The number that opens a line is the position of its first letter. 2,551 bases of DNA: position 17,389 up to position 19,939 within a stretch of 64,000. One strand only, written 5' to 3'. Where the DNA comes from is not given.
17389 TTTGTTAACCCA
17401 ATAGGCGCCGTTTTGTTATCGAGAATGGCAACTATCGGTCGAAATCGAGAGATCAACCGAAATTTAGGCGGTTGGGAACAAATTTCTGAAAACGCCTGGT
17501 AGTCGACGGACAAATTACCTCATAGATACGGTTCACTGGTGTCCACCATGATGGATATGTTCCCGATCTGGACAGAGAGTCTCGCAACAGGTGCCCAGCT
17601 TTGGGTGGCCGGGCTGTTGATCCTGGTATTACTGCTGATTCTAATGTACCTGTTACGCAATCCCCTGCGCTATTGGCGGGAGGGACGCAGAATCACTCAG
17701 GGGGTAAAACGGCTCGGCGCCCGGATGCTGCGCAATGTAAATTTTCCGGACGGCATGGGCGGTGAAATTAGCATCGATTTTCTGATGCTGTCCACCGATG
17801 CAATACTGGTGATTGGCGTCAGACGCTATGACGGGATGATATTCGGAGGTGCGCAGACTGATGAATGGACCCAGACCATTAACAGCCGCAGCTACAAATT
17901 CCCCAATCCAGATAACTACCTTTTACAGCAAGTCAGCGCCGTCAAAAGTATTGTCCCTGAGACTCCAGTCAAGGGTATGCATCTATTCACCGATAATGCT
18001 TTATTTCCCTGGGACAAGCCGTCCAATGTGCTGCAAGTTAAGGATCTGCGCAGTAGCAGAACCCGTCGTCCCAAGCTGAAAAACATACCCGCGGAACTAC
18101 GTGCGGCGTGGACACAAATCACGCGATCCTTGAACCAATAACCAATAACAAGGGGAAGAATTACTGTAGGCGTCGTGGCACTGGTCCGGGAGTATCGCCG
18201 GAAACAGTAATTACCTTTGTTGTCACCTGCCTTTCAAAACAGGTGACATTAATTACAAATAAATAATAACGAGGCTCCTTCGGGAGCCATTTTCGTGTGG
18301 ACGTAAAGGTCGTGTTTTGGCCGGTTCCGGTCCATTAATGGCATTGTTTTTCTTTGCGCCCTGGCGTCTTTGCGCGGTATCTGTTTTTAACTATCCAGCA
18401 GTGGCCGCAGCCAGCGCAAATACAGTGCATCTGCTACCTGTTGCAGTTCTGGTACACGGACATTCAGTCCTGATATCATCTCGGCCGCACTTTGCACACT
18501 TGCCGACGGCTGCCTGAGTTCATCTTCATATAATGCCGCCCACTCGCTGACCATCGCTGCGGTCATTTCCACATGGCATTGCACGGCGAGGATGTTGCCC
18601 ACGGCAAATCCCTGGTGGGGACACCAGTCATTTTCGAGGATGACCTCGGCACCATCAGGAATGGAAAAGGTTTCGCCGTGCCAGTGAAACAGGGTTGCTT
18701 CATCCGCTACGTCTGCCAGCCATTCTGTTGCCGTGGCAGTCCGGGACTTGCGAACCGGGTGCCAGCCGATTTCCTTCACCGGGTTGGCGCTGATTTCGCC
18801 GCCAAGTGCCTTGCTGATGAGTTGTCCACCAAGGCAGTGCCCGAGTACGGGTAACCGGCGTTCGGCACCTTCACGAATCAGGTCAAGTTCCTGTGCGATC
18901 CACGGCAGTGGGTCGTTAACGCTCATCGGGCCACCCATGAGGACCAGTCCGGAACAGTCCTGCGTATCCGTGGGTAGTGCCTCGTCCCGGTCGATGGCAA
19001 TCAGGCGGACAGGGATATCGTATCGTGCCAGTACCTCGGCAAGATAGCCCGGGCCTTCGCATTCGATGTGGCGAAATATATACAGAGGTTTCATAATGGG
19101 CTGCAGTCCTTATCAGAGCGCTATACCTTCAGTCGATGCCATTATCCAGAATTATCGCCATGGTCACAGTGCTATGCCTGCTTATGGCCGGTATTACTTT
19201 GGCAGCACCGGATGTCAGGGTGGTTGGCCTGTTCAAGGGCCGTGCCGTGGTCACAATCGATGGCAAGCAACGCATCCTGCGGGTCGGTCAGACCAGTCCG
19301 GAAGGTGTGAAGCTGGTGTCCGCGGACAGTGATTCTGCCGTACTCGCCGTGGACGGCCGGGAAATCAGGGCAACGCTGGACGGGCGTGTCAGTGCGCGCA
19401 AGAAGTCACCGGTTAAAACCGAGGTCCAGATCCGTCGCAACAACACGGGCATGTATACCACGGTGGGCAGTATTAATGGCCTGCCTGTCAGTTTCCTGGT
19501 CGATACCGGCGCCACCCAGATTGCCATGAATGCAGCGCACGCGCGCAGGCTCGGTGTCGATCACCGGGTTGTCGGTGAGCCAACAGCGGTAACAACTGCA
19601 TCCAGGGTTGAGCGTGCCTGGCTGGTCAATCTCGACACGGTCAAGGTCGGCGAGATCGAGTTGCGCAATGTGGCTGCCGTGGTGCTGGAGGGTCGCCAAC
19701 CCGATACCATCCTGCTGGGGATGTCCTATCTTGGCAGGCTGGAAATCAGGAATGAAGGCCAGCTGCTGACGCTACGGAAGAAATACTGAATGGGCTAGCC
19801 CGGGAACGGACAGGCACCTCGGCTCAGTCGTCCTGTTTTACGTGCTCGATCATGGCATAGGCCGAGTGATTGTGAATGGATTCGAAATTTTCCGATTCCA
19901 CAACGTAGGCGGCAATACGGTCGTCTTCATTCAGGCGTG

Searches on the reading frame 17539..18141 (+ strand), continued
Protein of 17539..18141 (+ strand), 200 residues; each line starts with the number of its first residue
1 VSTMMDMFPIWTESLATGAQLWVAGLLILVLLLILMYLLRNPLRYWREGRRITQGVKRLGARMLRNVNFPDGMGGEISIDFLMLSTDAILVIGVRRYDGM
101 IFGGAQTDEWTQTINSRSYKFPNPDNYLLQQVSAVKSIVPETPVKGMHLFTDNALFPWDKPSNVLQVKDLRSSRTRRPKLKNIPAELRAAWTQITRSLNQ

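Call 32: get_annotated_region(hit=H6, flank=1500)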
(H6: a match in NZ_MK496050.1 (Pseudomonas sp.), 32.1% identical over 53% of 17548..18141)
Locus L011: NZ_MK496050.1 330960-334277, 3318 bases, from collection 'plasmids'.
description: Pseudomonas sp. strain FFUP_PS_41 plasmid pJBCL41, complete sequence
organism: Pseudomonas sp. (NCBI taxid 306)
taxonomy: Bacteria; Pseudomonadota; Gammaproteobacteria; Pseudomonadales; Pseudomonadaceae; Pseudomonas; Pseudomonas sp.
host: -; source: -; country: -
typing (MOB-suite, as given by PLSDB): non-mobilizable; mating-pair formation MPF_I
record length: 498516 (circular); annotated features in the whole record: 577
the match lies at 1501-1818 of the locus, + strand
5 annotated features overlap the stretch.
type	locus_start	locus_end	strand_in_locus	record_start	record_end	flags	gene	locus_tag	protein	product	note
CDS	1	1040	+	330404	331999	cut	-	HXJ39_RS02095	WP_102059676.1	hypothetical protein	-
CDS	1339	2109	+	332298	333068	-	-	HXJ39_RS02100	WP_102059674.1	nuclease-related domain-containing protein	-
CDS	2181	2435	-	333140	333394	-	-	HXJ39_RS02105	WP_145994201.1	hypothetical protein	-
CDS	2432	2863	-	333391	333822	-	-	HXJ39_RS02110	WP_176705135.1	hypothetical protein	-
CDS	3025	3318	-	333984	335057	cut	-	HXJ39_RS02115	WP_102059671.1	TerD family protein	-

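Call 33: get_annotated_region(hit=H1, flank=1500)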
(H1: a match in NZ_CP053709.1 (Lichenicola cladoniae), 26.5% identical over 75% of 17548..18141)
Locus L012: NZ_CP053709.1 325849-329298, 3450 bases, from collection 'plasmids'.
description: Lichenicola cladoniae strain PAMC 26569 plasmid unnamed1, complete sequence
organism: Lichenicola cladoniae (NCBI taxid 1484109)
taxonomy: Bacteria; Pseudomonadota; Alphaproteobacteria; Rhodospirillales; Acetobacteraceae; Lichenicola; Lichenicola cladoniae
host: -; source: Cladonia borealis,cell culture,lichen; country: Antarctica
typing (MOB-suite, as given by PLSDB): non-mobilizable
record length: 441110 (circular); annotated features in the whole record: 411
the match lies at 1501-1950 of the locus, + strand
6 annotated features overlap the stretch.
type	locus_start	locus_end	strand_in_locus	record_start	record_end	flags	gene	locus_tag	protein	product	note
CDS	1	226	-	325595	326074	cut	-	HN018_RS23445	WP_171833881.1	hypothetical protein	-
CDS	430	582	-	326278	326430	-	-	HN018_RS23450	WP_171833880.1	hypothetical protein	-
CDS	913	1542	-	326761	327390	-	-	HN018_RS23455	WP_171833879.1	helix-turn-helix transcriptional regulator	-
CDS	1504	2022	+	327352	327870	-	-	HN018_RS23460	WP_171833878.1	nuclease-related domain-containing protein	-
CDS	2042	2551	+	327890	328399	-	-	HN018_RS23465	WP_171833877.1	hypothetical protein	-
CDS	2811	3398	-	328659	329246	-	-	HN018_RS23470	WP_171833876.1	hypothetical protein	-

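Call 34: get_annotated_region(hit=H10, flank=1500)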
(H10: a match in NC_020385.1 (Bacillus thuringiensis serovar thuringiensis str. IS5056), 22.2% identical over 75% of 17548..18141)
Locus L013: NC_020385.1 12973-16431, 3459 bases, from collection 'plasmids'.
description: Bacillus thuringiensis serovar thuringiensis str. IS5056 plasmid pIS56-328, complete sequence
organism: Bacillus thuringiensis serovar thuringiensis str. IS5056 (NCBI taxid 1286404)
taxonomy: Bacteria; Bacillota; Bacilli; Bacillales; Bacillaceae; Bacillus; Bacillus thuringiensis; Bacillus thuringiensis serovar thuringiensis str. IS5056
host: -; source: -; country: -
typing (MOB-suite, as given by PLSDB): non-mobilizable; replicon rep_cluster_1721
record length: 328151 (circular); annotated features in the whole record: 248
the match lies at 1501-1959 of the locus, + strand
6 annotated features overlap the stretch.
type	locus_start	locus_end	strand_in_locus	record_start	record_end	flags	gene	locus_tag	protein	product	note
CDS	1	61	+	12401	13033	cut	-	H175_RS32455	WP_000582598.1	hypothetical protein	-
CDS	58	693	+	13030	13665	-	-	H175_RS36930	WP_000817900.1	hypothetical protein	-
CDS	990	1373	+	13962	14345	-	-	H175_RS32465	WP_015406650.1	hypothetical protein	-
CDS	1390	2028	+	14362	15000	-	-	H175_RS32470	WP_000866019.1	nuclease-related domain-containing protein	-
CDS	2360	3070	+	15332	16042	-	-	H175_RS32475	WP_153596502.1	epoxyqueuosine reductase QueH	-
CDS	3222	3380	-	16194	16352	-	-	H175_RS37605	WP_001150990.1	hypothetical protein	-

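Call 37: find_related_loci(query=A1, collection=genome_contigs, flank=10000)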
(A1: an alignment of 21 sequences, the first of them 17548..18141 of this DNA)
Query A1 (197 aa) in genome_contigs; peptide patterns used: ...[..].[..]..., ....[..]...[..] (x = any residue, [..] = any of these).
63 stretches matched a pattern; 18 encode a relative of the query (tblastn E <= 1e-3); 18 distinct loci.
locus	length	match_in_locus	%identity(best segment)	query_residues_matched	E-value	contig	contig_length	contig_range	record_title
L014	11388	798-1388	78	1-197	1e-96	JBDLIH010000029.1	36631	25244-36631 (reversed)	MAG: Pseudomonadota bacterium isolate MAG020 MAG020_29, whole genome shotgun sequence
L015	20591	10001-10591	80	1-197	3e-96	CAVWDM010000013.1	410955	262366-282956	MAG: uncultured Gammaproteobacteria bacterium isolate MFD03804.bin.1.259 genome assembly, contig: contig_2956, whole gen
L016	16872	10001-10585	70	1-196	7e-92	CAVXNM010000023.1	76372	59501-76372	MAG: uncultured Gammaproteobacteria bacterium isolate MFD02923.bin.2.48 genome assembly, contig: contig_17937, whole gen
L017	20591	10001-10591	66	1-197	1e-90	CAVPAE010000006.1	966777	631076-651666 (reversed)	MAG: uncultured Gammaproteobacteria bacterium isolate MFD09964.bin.1.155 genome assembly, contig: contig_2354, whole gen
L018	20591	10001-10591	64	1-197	2e-88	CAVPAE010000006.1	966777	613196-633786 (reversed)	MAG: uncultured Gammaproteobacteria bacterium isolate MFD09964.bin.1.155 genome assembly, contig: contig_2354, whole gen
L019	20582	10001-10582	63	1-194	4e-85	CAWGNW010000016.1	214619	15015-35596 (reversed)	MAG: uncultured Gammaproteobacteria bacterium isolate MFD05684.bin.2.185 genome assembly, contig: contig_76535, whole ge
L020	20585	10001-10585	68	1-196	1e-81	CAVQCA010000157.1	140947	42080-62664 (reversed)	MAG: uncultured Gammaproteobacteria bacterium isolate MFD02923.bin.2.38 genome assembly, contig: contig_9805, whole geno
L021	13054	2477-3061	65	1-196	3e-79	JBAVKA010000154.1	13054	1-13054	MAG: Gammaproteobacteria bacterium isolate MFD05464_ilm_asm_bin16 k127_394339, whole genome shotgun sequence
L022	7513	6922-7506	66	1-196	3e-79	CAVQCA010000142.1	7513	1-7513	MAG: uncultured Gammaproteobacteria bacterium isolate MFD02923.bin.2.38 genome assembly, contig: contig_55837, whole gen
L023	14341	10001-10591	61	1-197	2e-78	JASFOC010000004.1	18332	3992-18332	MAG: Gammaproteobacteria bacterium isolate D0819M02metaG_Bin_277 D0819M02metaG_FD_scaffold_546_c1, whole genome shotgun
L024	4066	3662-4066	87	1-135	5e-67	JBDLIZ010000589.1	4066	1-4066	MAG: Pseudomonadota bacterium isolate MAG064 MAG064_589, whole genome shotgun sequence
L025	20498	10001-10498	57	29-195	3e-64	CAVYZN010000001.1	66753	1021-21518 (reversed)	MAG: uncultured Gammaproteobacteria bacterium isolate MFD02199.bin.2.112 genome assembly, contig: contig_101426, whole g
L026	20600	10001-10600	49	3-196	1e-61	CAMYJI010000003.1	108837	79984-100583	MAG: uncultured Ectothiorhodospiraceae bacterium isolate ES_Gamma_053 genome assembly, contig: scaffold_72, whole genome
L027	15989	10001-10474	57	36-194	6e-61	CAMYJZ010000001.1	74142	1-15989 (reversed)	MAG: uncultured Ectothiorhodospiraceae bacterium isolate ES_M_Gamma_051 genome assembly, contig: scaffold_190, whole gen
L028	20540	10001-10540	51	14-195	4e-60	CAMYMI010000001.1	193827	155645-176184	MAG: uncultured Ectothiorhodospiraceae bacterium isolate ES_Gamma_050 genome assembly, contig: scaffold_3, whole genome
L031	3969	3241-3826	64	1-196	5e-51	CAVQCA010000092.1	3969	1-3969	MAG: uncultured Gammaproteobacteria bacterium isolate MFD02923.bin.2.38 genome assembly, contig: contig_33731, whole gen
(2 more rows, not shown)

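Call 40: predict_structure(alignment_id=A1)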
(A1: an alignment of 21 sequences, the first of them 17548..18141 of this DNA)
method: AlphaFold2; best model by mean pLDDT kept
length: 197 residues; sequences in the alignment: 21
mean_pLDDT: 69.2   pTM: 0.54
mean pLDDT of the five models: 69.2, 50.1, 47.8, 47.3, 46.1
residues with pLDDT >= 90: 7; 70-90: 90; 50-70: 77; < 50: 23
segments of 3 or more residues with pLDDT < 50: 170-175, 190-197
pLDDT, mean of each block of 10 residues (from residue 1): 52 69 90 80 68 60 62 66 66 76 82 84 81 69 80 81 67 47 51 42
secondary structure, 60 per line:
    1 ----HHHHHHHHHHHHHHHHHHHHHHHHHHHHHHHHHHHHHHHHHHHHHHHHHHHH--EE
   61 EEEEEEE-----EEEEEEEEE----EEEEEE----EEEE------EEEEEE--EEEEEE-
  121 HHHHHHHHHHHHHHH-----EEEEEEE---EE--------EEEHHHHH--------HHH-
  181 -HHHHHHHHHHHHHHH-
elements in order: H5-56 E59-67 E73-81 E86-91 E96-99 E106-111 E114-119 H121-135 E141-147 E161-163 H164-168 H182-196

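Call 63: search_protein_families(library=padloc, alignment_id=A5, max_evalue=0.00001)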
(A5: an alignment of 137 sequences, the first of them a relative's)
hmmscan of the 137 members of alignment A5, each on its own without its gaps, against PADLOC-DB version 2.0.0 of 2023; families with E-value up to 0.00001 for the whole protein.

A. member 1, L014:1418-2323:- (301 aa): 0 families

B. families by the number of members that match (of 137 scanned): 7 families
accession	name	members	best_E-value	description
PDLC03841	LeoBC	4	4.4e-18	-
PDLC03839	LeoA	4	5.5e-18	-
PDLC04134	mad2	1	3.9e-27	mads_2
PDLC04518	PDC-M21C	1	5.5e-09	-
PDLC00609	ZorB1|ZorB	1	9.2e-07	MotB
PDLC00651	ZorB3|ZorB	1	2.1e-06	MotB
PDLC03840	LeoA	1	8e-06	-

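Call 64: search_protein_families(library=pfam, alignment_id=A5, max_evalue=0.00001)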
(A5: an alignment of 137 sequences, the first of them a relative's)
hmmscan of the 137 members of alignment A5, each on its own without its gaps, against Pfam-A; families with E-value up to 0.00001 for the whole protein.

A. member 1, L014:1418-2323:- (301 aa): 2 families
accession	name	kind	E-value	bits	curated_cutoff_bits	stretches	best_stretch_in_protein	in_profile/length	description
PF00034.26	Cytochrom_C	-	9.1e-11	43.4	21.3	1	31-125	3-87/90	Cytochrome c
PF13442.11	Cytochrome_CBB3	-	1.2e-07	32.3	27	0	30-124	4-68/68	Cytochrome C oxidase, cbb3-type, subunit III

B. families by the number of members that match (of 137 scanned): 98 families (the first 25 are shown)
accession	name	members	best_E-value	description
PF01855.24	POR_N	4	3.5e-81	Pyruvate flavodoxin/ferredoxin oxidoreductase, thiamine diP-bdg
PF01558.24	POR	4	1.6e-29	Pyruvate ferredoxin/flavodoxin oxidoreductase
PF10371.14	EKR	4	2.5e-24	Domain of unknown function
PF01926.29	MMR_HSR1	4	2.2e-20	50S ribosome-binding GTPase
PF01243.27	PNPOx_N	4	5.2e-18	Pyridoxamine 5'-phosphate oxidase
PF17147.9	PFOR_II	4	8e-13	Pyruvate:ferredoxin oxidoreductase core domain II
PF00350.29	Dynamin_N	4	6.6e-12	Dynamin family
PF02421.24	FeoB_N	4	1.2e-11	Ferrous iron transport protein B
PF00037.32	Fer4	4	7.5e-10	4Fe-4S binding domain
PF12838.12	Fer4_7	4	7.5e-10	4Fe-4S dicluster domain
PF13183.11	Fer4_8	4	3e-09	4Fe-4S dicluster domain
PF13484.11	Fer4_16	4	3.8e-09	4Fe-4S double cluster binding domain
PF14697.11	Fer4_21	4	7.3e-09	4Fe-4S dicluster domain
PF12797.12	Fer4_2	4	1.2e-08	4Fe-4S binding domain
PF02775.26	TPP_enzyme_C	4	2e-08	Thiamine pyrophosphate enzyme, C-terminal TPP binding domain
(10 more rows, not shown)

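Call 75: find_related_loci(query=A1, collection=viral_contigs, flank=5000)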
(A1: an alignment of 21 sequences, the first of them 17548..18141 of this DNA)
Query A1 (197 aa) in viral_contigs; peptide patterns used: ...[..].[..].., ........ (x = any residue, [..] = any of these).
25 stretches matched a pattern, but none encodes a relative of the query by tblastn (E <= 1e-3).

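Call 79: find_encoding_contigs(protein=P0002, flank=6000, max_places=3)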
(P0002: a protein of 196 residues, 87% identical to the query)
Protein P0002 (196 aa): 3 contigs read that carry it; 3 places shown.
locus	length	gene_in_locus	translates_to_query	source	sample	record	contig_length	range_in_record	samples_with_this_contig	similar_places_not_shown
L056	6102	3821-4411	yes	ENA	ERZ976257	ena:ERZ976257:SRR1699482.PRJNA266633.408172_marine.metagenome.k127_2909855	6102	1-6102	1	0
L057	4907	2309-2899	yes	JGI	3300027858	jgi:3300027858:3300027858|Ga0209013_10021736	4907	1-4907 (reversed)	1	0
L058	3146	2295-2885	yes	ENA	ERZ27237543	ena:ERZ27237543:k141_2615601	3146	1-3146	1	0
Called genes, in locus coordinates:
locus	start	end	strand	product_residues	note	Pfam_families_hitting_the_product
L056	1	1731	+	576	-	?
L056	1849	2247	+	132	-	-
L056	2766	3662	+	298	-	PF14321:DUF4382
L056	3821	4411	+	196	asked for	PF08378:NERD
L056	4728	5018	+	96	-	-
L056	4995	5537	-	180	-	-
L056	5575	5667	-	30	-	-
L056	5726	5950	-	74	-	-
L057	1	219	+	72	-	?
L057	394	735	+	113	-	-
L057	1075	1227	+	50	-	-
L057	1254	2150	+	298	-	PF14321:DUF4382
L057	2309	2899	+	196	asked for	PF08378:NERD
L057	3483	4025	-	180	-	-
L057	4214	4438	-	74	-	-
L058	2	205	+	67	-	?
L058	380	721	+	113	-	-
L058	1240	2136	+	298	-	PF14321:DUF4382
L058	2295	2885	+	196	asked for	PF08378:NERD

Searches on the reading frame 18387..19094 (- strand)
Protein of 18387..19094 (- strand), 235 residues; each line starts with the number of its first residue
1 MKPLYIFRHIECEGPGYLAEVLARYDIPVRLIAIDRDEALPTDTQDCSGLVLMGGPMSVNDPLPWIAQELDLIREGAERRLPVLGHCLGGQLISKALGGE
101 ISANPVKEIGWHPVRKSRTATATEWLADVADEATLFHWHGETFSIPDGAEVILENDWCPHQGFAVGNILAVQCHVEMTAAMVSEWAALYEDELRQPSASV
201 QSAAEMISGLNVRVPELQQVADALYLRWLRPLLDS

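Call 3: search_protein_families(library=pfam, proteins=[window:18387-19094:-], max_evalue=0.1)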
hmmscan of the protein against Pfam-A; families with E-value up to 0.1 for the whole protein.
window:18387-19094:- (235 aa): 3 families
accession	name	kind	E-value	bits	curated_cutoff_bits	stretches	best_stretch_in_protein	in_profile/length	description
PF00117.34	GATase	-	2.2e-16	60.5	22.8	1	19-178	14-174/190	Glutamine amidotransferase class-I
PF07722.19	Peptidase_C26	-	5.7e-06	26.7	20.5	1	69-106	94-131/219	Peptidase C26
PF04028.18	DUF374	-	0.041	13.9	26.8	1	92-124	11-43/69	Domain of unknown function (DUF374)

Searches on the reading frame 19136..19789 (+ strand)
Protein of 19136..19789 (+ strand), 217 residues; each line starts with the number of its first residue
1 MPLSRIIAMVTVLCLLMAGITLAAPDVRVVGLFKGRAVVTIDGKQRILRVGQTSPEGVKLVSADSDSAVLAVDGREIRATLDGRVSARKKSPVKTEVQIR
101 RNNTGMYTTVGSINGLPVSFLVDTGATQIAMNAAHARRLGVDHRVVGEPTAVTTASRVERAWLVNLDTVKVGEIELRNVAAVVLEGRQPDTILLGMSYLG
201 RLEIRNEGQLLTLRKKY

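Call 3: search_protein_families(library=pfam, proteins=[window:19136-19789:+], max_evalue=0.1)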
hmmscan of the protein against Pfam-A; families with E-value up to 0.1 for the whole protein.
window:19136-19789:+ (217 aa): 6 families
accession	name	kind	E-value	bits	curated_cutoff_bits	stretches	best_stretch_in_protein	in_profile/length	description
PF13975.11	gag-asp_proteas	-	3.7e-26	92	28.2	1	111-201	3-92/92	gag-polyprotein putative aspartyl protease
PF13650.11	Asp_protease_2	-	4.1e-22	79.1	24.3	1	111-198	3-90/90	Aspartyl protease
PF09668.16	Asp_protease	-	0.0011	19.5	26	1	112-201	15-103/109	Aspartyl protease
PF16537.11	T2SSB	-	0.0069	16.5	28.4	1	39-78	20-57/60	Type II secretion system protein B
PF11356.14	T2SSC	-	0.011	16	27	1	34-77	93-137/141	Type II secretion system protein C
PF08284.16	RVP_2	-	0.042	14.1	20.3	1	111-201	26-116/136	Retroviral aspartyl protease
